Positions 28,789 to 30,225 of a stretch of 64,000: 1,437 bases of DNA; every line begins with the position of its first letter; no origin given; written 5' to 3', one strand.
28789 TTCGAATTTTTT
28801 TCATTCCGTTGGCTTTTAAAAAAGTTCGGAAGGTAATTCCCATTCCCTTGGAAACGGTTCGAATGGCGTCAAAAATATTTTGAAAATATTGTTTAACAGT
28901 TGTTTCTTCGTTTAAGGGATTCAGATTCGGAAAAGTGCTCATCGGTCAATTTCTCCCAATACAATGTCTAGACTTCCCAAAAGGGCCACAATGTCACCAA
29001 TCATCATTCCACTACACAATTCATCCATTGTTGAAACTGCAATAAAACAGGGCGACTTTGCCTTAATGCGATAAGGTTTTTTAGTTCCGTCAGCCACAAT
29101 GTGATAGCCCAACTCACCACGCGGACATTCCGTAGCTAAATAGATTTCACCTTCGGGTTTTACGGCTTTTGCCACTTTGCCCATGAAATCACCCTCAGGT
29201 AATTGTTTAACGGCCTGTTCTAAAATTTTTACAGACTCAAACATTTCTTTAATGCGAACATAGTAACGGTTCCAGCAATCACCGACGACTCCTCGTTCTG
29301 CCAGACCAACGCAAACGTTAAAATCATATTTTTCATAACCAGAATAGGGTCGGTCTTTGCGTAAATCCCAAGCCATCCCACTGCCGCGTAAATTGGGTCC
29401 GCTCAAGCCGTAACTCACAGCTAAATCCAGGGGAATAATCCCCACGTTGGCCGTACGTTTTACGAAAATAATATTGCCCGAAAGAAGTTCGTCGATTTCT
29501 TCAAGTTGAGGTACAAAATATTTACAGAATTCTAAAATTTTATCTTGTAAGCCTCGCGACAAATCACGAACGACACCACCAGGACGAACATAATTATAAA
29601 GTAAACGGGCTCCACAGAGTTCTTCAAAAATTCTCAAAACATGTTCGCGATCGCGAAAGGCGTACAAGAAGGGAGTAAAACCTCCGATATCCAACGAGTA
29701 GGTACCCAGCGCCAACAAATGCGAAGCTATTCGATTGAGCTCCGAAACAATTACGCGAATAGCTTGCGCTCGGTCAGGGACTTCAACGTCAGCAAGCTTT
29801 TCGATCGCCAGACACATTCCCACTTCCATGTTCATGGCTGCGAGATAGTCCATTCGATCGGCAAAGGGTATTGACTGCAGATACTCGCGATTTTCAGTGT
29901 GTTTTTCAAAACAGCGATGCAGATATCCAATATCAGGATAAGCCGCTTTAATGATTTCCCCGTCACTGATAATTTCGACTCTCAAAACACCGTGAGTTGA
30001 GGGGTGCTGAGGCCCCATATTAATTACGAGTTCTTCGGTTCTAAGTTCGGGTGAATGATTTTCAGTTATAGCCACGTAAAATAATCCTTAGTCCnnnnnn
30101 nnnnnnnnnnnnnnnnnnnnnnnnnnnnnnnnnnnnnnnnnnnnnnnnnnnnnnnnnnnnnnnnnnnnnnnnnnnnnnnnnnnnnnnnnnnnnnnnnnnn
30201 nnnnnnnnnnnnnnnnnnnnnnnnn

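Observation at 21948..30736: Orphan nuoC-nuoD-nuoI Q-module packed head-to-tail with a HEAT-repeat membrane protein and a Rieske/split-cytochrome b/octahaem c complex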

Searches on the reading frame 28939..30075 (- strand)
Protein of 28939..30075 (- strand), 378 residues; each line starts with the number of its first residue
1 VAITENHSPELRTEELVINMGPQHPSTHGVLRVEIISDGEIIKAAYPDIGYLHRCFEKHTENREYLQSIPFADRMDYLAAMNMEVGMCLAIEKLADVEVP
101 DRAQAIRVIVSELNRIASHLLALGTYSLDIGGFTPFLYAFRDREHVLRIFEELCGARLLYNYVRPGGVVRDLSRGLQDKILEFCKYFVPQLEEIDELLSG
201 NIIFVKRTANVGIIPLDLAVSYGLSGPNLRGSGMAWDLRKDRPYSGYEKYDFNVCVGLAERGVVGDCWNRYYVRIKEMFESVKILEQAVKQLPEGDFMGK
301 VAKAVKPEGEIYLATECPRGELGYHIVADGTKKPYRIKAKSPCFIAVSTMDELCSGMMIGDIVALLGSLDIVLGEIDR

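Call 4: search_protein_families(library=pfam, proteins=[window:28939-30075:-], max_evalue=0.01)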
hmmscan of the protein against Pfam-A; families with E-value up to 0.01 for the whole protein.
window:28939-30075:- (378 aa): 1 family
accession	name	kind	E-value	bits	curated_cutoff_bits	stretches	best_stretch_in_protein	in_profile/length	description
PF00346.24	Complex1_49kDa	-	3.4e-92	308.8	24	2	129-303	1-170/271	Respiratory-chain NADH dehydrogenase, 49 Kd subunit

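Call 9: find_encoding_contigs(protein=window:28939-30075:-, flank=10000, max_places=6)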
Protein window:28939-30075:- (378 aa): no gene with exactly this product is on record in the collection.

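Call 10: find_related_loci(query=window:28939-30075:-, collection=genome_contigs, flank=10000)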
Query window:28939-30075:- (378 aa) in genome_contigs; peptide patterns used: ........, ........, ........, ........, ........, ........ (x = any residue, [..] = any of these).
63 stretches matched a pattern; 47 encode a relative of the query (tblastn E <= 1e-3); 47 distinct loci.
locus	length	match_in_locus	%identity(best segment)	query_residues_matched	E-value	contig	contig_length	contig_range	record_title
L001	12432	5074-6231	76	1-378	0e+0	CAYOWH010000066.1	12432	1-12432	MAG TPA_asm: uncultured Bacteriovoracaceae bacterium isolate SRP193358_co1_710 genome assembly, contig: NODE_14398_lengt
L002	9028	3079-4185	79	10-378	0e+0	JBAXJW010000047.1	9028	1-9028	MAG: bacterium isolate ELA385 MAG385_47, whole genome shotgun sequence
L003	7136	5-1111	79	10-378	0e+0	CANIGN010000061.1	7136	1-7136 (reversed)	MAG: Bacteriovoracaceae bacterium isolate RE-9nov16-340 genome assembly, contig: RE-9nov16-C29581, whole genome shotgun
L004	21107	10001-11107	79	10-378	0e+0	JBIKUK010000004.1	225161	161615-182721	MAG: Bdellovibrionota bacterium isolate ME2015-08-11_3300044626_group6_bin38 Rohwer_bin1157_scaffold_10_c1, whole genome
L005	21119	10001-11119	77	6-378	0e+0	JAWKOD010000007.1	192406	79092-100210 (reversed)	MAG: Bdellovibrionota bacterium isolate ABC2.20 ABC2.20.fa-7, whole genome shotgun sequence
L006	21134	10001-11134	75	2-378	0e+0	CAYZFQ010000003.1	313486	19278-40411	MAG TPA_asm: uncultured Bacteriovoracaceae bacterium isolate SRP296810_co1_92 genome assembly, contig: NODE_20_length_31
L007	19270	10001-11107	77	10-378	0e+0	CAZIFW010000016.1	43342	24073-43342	MAG TPA_asm: uncultured Bacteriovoracaceae bacterium isolate SRP199154_co2_64 genome assembly, contig: NODE_502_length_4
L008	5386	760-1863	72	11-378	0e+0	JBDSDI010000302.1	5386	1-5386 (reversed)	MAG: Bdellovibrionota bacterium isolate cluster1_bin.178 k127_3705353, whole genome shotgun sequence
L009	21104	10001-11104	73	11-378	0e+0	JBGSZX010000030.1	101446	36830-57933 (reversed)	MAG: Bdellovibrionota bacterium isolate JTS-AC59 k141_3500891, whole genome shotgun sequence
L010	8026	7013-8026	70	3-337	2e-165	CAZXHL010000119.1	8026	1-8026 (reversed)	MAG TPA_asm: uncultured Bacteriovorax sp. isolate SRP118108_co1_485 genome assembly, contig: NODE_9670_length_8026_cov_4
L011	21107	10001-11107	59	11-378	7e-150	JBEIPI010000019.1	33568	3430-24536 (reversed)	MAG: Bacteriovorax sp. isolate Sample-106-S6-bin-45 Sample_106_S6-bin_45-k141_2058576, whole genome shotgun sequence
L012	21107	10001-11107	59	11-378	2e-148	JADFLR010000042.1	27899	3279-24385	MAG: Bacteroidetes bacterium isolate B54T1B5 B54T1B5_NODE1258, whole genome shotgun sequence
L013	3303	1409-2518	57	11-378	2e-152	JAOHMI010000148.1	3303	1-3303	Bacteriovoracaceae bacterium isolate AM-382-I21 AM-382-I21_NODE_148, whole genome shotgun sequence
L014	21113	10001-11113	56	10-378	5e-145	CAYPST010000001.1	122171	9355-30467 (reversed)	MAG TPA_asm: uncultured bacterium isolate SRP141376_co1_385 genome assembly, contig: NODE_343_length_122171_cov_5.978873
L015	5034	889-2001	56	10-378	6e-146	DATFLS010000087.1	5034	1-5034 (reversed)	MAG TPA_asm: bacterium isolate SMAG_U9204 k141_222384, whole genome shotgun sequence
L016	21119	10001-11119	56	8-378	2e-143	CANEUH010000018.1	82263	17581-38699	MAG: Bacteriovoracaceae bacterium isolate CE-Oct18-61 genome assembly, contig: CE-Oct18-C94, whole genome shotgun sequen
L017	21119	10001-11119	55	8-378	2e-142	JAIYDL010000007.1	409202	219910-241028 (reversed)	MAG: Proteobacteria bacterium isolate H1_MAG_00035 pond_H1_MAG_00035_000000000002, whole genome shotgun sequence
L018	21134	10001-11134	54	2-378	5e-142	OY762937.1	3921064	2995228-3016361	MAG: Ignavibacteriaceae bacterium isolate 77385eac-16a0-46d9-9606-3f30544cc643 genome assembly, chromosome: 1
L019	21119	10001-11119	55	8-378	8e-141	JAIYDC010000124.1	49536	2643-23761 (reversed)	MAG: Proteobacteria bacterium isolate H1_MAG_00023 pond_H1_MAG_00023_000000000008, whole genome shotgun sequence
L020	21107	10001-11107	54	11-378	1e-140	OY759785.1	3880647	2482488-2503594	MAG: Ignavibacteriaceae bacterium isolate e3da2468-0b18-4b5b-bfd4-73ebec91e4fc genome assembly, chromosome: 1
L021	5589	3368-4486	56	8-378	1e-139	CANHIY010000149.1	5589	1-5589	MAG: Bacteriovoracaceae bacterium isolate RE-26jul17-105 genome assembly, contig: RE-26jul17-C30753, whole genome shotgu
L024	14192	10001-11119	55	8-378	8e-135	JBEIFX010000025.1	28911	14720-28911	MAG: Halobacteriovoraceae bacterium isolate Sample-102-S76-bin-103 Sample_102_S76-bin_103-k141_565151, whole genome shot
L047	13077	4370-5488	56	8-378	1e-143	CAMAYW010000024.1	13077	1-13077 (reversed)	MAG: Bacteriovorax stolpii isolate ME-21oct19-234 genome assembly, contig: ME-21oct19-C7700, whole genome shotgun sequen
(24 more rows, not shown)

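Call 14: search_protein_families(library=pfam, proteins=[L017:6108-7760:+, L017:7810-8730:+, L017:8873-9355:+, L017:11767-12870:+, L017:12898-13194:+, L017:5509-6114:+, L017:4798-5496:+, L017:3841-4797:+, L006:11696-12652:+, L017:13597-14409:-], max_evalue=0.001)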
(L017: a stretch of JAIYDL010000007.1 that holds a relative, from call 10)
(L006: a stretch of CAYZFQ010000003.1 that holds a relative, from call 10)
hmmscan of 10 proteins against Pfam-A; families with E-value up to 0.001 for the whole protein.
L017:6108-7760:+ (550 aa): 0 families

L017:7810-8730:+ (306 aa): 0 families

L017:8873-9355:+ (160 aa): 1 family
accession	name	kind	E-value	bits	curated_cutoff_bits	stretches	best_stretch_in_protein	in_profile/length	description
PF01058.29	Oxidored_q6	-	6.4e-31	107.2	27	1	31-141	1-127/128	NADH ubiquinone oxidoreductase, 20 Kd subunit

L017:11767-12870:+ (367 aa): 0 families

L017:12898-13194:+ (98 aa): 0 families

L017:5509-6114:+ (201 aa): 2 families
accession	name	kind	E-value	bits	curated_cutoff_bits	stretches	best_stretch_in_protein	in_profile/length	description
PF13036.11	LpoB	-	1e-22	81.1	22.3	1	45-183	1-140/147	Peptidoglycan-synthase activator LpoB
PF03783.19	CsgG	-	4.8e-06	26.5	20.8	1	72-153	9-98/210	Curli production assembly/transport component CsgG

L017:4798-5496:+ (232 aa): 0 families

L017:3841-4797:+ (318 aa): 1 family
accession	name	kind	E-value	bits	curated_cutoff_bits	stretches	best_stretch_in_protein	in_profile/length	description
PF02169.21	LPP20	-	1.8e-09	38.3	25.9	1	30-132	1-97/97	LPP20 lipoprotein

L006:11696-12652:+ (318 aa): 4 families
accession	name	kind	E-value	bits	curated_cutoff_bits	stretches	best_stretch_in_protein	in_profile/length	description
PF13646.12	HEAT_2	-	2.9e-12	47.1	27.7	1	177-247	3-73/88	HEAT repeats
PF02985.28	HEAT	-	7.2e-07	29.3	23.5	0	209-230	4-25/31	HEAT repeat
PF03130.22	HEAT_PBS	-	6.4e-06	26.6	20.9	0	221-246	1-26/27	PBS lyase HEAT-like repeat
PF13513.12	HEAT_EZ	-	4.1e-05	24.5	27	0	209-231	32-54/55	HEAT-like repeat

L017:13597-14409:- (270 aa): 1 family
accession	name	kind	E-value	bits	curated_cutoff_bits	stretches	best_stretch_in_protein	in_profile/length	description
PF01510.30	Amidase_2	-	4.5e-07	30.7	26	1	66-249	5-130/131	N-acetylmuramoyl-L-alanine amidase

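Call 17: search_protein_families(library=pfam, proteins=[L011:6095-7054:+, L011:7120-8613:+, L011:8831-9337:+, L011:11212-11736:+, L011:11781-12488:+, L011:12491-13549:+, L011:13554-14120:-, L011:14132-14611:-, L011:14645-15844:-, L047:2193-3125:+], max_evalue=0.001)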
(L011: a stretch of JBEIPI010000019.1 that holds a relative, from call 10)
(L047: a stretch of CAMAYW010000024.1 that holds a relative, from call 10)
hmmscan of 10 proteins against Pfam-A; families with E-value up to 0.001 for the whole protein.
L011:6095-7054:+ (319 aa): 1 family
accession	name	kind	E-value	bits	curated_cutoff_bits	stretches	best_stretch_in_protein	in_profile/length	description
PF20573.4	DUF6782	-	0.00027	20.7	27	0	42-181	23-140/241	Putative metallopeptidase family (DUF6782)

L011:7120-8613:+ (497 aa): 2 families
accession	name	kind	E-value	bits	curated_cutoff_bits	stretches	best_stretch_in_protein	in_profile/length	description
PF13091.12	PLDc_2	-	1.3e-26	93.4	27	2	55-195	3-132/132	PLD-like domain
PF00614.28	PLDc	-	4.4e-06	26.9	21.9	0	137-163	2-28/28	Phospholipase D Active site motif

L011:8831-9337:+ (168 aa): 1 family
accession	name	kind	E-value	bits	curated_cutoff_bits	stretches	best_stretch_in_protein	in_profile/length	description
PF01058.29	Oxidored_q6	-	1.8e-30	105.8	27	1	39-150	1-128/128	NADH ubiquinone oxidoreductase, 20 Kd subunit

L011:11212-11736:+ (174 aa): 10 families
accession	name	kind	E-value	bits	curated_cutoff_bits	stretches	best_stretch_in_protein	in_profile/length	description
PF00037.32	Fer4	-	5.6e-11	42.2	21.1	2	69-89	4-24/24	4Fe-4S binding domain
PF12838.12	Fer4_7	-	1.4e-09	38.7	27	1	72-138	1-52/52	4Fe-4S dicluster domain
PF13237.11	Fer4_10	-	1.4e-07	31.8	25.5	0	66-91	2-22/53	4Fe-4S dicluster domain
PF13534.11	Fer4_17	-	2.2e-06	28.5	22.2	0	68-86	41-59/61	4Fe-4S dicluster domain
PF14697.11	Fer4_21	-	5.5e-05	23.7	35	0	69-140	4-58/59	4Fe-4S dicluster domain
PF12797.12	Fer4_2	-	5.8e-05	23.2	24.5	1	66-85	3-22/22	4Fe-4S binding domain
PF13187.11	Fer4_9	-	6.8e-05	23.3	27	0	72-138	1-51/52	4Fe-4S dicluster domain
PF12837.12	Fer4_6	-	0.00046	20.5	25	0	69-88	5-24/24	4Fe-4S binding domain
PF13484.11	Fer4_16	-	0.00079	20.6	30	0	72-136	1-65/66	4Fe-4S double cluster binding domain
PF13183.11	Fer4_8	-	0.00083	20.3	27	0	70-137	2-67/68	4Fe-4S dicluster domain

L011:11781-12488:+ (235 aa): 0 families

L011:12491-13549:+ (352 aa): 1 family
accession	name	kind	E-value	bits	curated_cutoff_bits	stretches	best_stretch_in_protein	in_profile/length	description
PF02417.20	Chromate_transp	-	4.4e-71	238.7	28.6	2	179-342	2-165/166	Chromate transporter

L011:13554-14120:- (188 aa): 2 families
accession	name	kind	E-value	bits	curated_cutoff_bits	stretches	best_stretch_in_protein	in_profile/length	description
PF06271.18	RDD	-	1.9e-20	74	24.1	1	3-114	1-136/137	RDD family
PF09851.14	SHOCT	-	4e-06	26.8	27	1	159-184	2-27/28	Short C-terminal domain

L011:14132-14611:- (159 aa): 1 family
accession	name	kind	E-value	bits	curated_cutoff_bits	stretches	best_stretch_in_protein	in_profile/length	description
PF04657.19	DMT_YdcZ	-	3.9e-13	50.3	24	1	14-152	3-139/140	Putative inner membrane exporter, YdcZ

L011:14645-15844:- (399 aa): 3 families
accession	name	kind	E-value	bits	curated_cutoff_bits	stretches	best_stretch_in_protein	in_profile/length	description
PF10672.15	Methyltrans_SAM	-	7.3e-17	62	27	1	154-370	60-268/286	S-adenosylmethionine-dependent methyltransferase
PF03602.21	Cons_hypoth95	-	8.8e-09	35.7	24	1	219-334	41-155/182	Conserved hypothetical protein 95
PF02475.24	TRM5-TYW2_MTfase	-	0.0002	21.8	28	1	184-265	4-83/164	TRM5/TYW2 methyltransferase domain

L047:2193-3125:+ (310 aa): 0 families

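Call 22: find_homologous_proteins(query=L017:8873-9355:+, max_evalue=1e-20)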
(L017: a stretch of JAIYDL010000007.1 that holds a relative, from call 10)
Query L017:8873-9355:+ (160 aa): 8000 proteins with E <= 1e-20 among 8000 candidates; the best 120 are listed.
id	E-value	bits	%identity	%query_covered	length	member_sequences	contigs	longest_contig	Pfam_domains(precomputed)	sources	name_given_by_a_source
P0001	3.3e-103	361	96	100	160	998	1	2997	PF01058.30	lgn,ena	-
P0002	2.3e-97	342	90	100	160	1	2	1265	PF01058.30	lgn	-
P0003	2.4e-97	341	88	100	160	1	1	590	PF01058.30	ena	-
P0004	9.7e-97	339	90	100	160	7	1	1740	PF01058.30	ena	-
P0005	5.5e-96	337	89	99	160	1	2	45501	PF01058.30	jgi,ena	-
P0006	1.3e-95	336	89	99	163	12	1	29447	PF01058.30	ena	-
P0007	1.6e-95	336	90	100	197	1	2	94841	PF01058.30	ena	-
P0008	1.7e-95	335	88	100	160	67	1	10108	PF01058.30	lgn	-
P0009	2.6e-95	335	88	100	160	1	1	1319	PF01058.30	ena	-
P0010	2.8e-95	335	89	99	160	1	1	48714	PF01058.30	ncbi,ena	-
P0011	4.0e-95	334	89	99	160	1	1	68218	PF01058.30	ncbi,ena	-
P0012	1.9e-93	329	90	99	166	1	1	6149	PF01058.30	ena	-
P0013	4.1e-93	328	88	99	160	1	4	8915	PF01058.30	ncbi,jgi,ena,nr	ncbi:MAG: NADH-quinone oxidoreductase subunit NuoB [Bdellovibrionales bacterium]|jgi:NADH-quinone ox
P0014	5.9e-93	327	86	99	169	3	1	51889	PF01058.30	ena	-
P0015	1.5e-92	326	87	99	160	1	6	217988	PF01058.30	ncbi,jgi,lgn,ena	-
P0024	2.9e-91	322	85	99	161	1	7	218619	PF01058.30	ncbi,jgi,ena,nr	ncbi:MAG: NADH-quinone oxidoreductase subunit B [Bdellovibrionales bacterium]|jgi:NADH-quinone oxido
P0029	8.1e-88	310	81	98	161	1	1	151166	PF01058.30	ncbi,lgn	-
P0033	6.8e-84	298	83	94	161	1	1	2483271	PF01058.30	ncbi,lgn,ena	-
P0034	1.1e-83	297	83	95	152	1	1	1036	PF01058.30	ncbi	-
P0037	8.5e-80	284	83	90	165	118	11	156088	PF01058.30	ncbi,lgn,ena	-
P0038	1.6e-79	284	79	94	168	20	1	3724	PF01058.30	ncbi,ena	-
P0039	1.9e-79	283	78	93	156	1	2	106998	PF01058.30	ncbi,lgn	-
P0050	1.1e-78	281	75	97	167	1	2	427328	PF01058.30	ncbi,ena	-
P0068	2.5e-78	280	77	93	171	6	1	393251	PF01058.30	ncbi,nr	ncbi:MAG: NADH-quinone oxidoreductase subunit NuoB [Bdellovibrionaceae bacterium]|nr:NADH-quinone ox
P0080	5.7e-78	278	78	94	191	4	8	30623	PF01058.30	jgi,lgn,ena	-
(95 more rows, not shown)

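Call 23: find_encoding_contigs(protein=P0033, flank=10000, max_places=3)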
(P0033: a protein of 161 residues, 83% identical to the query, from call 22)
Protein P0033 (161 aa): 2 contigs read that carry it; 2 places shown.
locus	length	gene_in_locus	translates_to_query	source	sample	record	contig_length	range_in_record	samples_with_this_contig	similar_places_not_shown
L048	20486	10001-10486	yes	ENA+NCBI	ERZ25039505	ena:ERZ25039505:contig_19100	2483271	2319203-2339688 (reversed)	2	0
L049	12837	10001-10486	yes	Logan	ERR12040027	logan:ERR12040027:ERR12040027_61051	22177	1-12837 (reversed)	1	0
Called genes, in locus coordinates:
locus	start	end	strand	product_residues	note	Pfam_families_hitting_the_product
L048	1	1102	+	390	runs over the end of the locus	PF04773:FecR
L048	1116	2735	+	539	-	-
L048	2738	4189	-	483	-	PF13426:PAS_9 (faint), PF00512:HisKA, PF02518:HATPase_c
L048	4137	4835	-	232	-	PF00072:Response_reg, PF00486:Trans_reg_C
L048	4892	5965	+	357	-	-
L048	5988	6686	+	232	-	-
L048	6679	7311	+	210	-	PF13036:LpoB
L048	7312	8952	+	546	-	-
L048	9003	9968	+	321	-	-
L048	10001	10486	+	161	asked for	PF01058:Oxidored_q6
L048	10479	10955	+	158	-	PF00329:Complex1_30kDa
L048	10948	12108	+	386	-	PF00346:Complex1_49kDa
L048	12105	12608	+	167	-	PF13183:Fer4_8 (faint), PF13187:Fer4_9 (faint), PF14697:Fer4_21 (weak), PF12797:Fer4_2 (faint), PF13237:Fer4_10 (faint), PF12838:Fer4_7, PF13484:Fer4_16 (weak), PF00037:Fer4 (weak)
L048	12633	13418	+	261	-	PF01400:Astacin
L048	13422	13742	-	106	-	-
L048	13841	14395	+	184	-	-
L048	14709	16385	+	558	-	PF00005:ABC_tran, PF02463:SMC_N (faint), PF13476:AAA_23 (faint), PF13304:AAA_21 (faint), PF12848:ABC_tran_Xtn, PF00005:ABC_tran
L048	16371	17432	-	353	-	PF13191:AAA_16 (faint), PF00437:T2SSE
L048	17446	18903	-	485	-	PF00263:Secretin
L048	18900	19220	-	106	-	-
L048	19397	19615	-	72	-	-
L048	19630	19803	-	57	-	-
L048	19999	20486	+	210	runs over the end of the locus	PF05036:SPOR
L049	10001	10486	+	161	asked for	PF01058:Oxidored_q6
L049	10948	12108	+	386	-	PF00346:Complex1_49kDa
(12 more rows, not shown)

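Call 24: find_encoding_contigs(protein=P0037, flank=10000, max_places=3)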
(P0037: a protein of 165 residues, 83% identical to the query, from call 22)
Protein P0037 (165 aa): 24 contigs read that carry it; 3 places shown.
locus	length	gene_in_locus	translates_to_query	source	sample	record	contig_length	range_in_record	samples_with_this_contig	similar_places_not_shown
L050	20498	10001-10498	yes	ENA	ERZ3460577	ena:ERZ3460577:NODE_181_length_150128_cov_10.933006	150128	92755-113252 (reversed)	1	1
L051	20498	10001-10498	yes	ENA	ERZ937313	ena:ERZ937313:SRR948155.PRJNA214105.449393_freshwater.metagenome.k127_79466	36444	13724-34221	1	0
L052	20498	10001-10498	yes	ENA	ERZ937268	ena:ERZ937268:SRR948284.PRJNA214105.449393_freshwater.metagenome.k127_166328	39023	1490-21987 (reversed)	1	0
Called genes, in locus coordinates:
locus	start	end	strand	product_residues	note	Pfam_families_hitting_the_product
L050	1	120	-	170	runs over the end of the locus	PF01257:2Fe-2S_thioredx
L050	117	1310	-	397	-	PF00346:Complex1_49kDa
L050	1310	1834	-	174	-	PF00329:Complex1_30kDa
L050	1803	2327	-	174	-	PF01058:Oxidored_q6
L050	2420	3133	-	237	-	PF01476:LysM, PF01551:Peptidase_M23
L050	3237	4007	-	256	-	PF01975:SurE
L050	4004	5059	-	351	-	PF03462:PCRF, PF00472:RF-1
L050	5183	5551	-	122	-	-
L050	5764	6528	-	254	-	PF03309:Pan_kinase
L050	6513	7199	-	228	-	PF03099:BPL_LplA_LipB, PF02237:BPL_C (weak)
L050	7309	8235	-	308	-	-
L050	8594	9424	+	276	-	PF00669:Flagellin_N, PF00700:Flagellin_C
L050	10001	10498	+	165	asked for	PF01058:Oxidored_q6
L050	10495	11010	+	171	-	PF00329:Complex1_30kDa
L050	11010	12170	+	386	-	PF00346:Complex1_49kDa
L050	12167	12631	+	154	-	PF13183:Fer4_8 (faint), PF00037:Fer4 (weak), PF13237:Fer4_10 (faint), PF12838:Fer4_7, PF13484:Fer4_16 (weak)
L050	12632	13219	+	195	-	PF00581:Rhodanese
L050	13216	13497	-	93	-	PF01649:Ribosomal_S20p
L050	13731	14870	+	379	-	-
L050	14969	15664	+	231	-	-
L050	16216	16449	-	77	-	-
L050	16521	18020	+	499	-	PF07690:MFS_1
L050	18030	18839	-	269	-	-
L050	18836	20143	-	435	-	PF02770:Acyl-CoA_dh_M, PF00441:Acyl-CoA_dh_1, PF08028:Acyl-CoA_dh_2 (weak)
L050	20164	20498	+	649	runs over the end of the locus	PF03417:AAT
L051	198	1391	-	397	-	PF00346:Complex1_49kDa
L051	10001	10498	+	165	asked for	PF01058:Oxidored_q6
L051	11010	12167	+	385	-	PF00346:Complex1_49kDa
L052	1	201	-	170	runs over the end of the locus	PF01257:2Fe-2S_thioredx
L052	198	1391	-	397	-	PF00346:Complex1_49kDa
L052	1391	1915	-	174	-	PF00329:Complex1_30kDa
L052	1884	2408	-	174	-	PF01058:Oxidored_q6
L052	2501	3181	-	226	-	PF01476:LysM, PF01551:Peptidase_M23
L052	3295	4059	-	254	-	PF01975:SurE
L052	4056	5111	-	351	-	PF03462:PCRF, PF00472:RF-1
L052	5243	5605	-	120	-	-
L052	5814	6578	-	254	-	PF03309:Pan_kinase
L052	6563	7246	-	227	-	PF03099:BPL_LplA_LipB, PF16917:BPL_LplA_LipB_2 (weak), PF02237:BPL_C (weak)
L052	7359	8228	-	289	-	PF00072:Response_reg (faint)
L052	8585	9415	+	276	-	PF00669:Flagellin_N, PF00700:Flagellin_C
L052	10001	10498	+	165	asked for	PF01058:Oxidored_q6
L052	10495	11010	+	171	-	PF00329:Complex1_30kDa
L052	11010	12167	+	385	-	PF00346:Complex1_49kDa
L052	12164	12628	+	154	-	PF13183:Fer4_8 (faint), PF13534:Fer4_17 (faint), PF14697:Fer4_21 (faint), PF00037:Fer4 (weak), PF13237:Fer4_10 (weak), PF12838:Fer4_7, PF13484:Fer4_16 (weak), PF00037:Fer4 (weak)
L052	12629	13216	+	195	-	PF00581:Rhodanese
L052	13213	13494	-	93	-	PF01649:Ribosomal_S20p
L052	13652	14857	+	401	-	-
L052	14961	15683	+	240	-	-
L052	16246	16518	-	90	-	-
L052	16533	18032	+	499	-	PF07690:MFS_1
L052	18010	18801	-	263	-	-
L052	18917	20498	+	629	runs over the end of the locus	PF03417:AAT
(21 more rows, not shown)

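Call 27: find_encoding_contigs(protein=P0068, flank=10000, max_places=1)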
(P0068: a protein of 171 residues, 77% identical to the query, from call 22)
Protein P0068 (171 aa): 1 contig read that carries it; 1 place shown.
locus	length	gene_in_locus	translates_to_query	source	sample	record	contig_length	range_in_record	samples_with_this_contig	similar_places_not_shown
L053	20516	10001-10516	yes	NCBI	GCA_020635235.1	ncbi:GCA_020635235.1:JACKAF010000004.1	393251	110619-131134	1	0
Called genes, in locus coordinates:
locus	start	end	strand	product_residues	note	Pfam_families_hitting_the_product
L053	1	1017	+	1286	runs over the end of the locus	-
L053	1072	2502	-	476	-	PF03901:Glyco_transf_22, PF13231:PMT_2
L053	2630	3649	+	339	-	-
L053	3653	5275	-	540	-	PF00089:Trypsin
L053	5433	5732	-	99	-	-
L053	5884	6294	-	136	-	-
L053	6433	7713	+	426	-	PF01551:Peptidase_M23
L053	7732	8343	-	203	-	-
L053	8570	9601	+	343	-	-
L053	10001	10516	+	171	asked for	PF01058:Oxidored_q6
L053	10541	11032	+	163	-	PF02082:Rrf2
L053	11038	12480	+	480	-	PF19295:SufBD_N, PF01458:SUFBD_core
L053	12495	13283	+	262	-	PF00005:ABC_tran, PF02463:SMC_N (faint)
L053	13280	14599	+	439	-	PF19295:SufBD_N, PF01458:SUFBD_core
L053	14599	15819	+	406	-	PF00266:Aminotran_5, PF00155:Aminotran_1_2 (faint)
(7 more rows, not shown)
